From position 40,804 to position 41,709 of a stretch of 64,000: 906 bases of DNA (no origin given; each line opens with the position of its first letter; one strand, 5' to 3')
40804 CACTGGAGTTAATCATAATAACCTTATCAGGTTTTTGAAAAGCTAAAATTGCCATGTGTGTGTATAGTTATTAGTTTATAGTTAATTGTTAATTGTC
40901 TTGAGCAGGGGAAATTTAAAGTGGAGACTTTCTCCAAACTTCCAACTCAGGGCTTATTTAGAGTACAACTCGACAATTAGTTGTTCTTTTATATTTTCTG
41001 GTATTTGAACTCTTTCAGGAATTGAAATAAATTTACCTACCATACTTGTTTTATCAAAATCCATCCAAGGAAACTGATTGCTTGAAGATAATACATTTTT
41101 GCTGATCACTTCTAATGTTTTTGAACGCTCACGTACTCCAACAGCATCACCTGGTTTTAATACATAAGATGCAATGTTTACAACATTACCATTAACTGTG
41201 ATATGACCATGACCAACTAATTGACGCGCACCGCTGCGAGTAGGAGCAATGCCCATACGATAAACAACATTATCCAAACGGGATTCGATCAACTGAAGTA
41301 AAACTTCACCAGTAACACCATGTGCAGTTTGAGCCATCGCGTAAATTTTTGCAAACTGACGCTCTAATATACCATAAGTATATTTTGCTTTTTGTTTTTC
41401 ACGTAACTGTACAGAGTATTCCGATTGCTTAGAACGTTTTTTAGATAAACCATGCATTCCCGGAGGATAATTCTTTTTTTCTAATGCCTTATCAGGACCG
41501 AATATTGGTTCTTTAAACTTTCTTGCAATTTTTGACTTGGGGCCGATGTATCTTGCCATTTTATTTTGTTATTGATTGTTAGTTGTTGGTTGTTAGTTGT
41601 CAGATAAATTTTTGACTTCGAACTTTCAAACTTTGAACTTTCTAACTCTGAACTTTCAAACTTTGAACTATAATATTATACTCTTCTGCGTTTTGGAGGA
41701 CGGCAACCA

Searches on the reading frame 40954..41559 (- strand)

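Call 58: search_protein_families(library=pfam, proteins=[window:40954-41559:-], max_evalue=0.001)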
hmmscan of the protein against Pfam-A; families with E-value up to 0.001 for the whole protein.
window:40954-41559:- (201 aa): 3 families
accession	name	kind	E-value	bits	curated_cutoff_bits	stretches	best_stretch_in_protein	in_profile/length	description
PF00163.24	Ribosomal_S4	-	5.5e-27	94.8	23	1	3-92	1-95/95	Ribosomal protein S4/S9 N-terminal domain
PF01479.30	S4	-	2.1e-19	69.4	22.8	1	94-140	2-48/48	S4 domain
PF22421.1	SYY_C-terminal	-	0.00095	19.5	27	0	93-140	19-66/83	Tyrosine--tRNA ligase SYY-like C-terminal domain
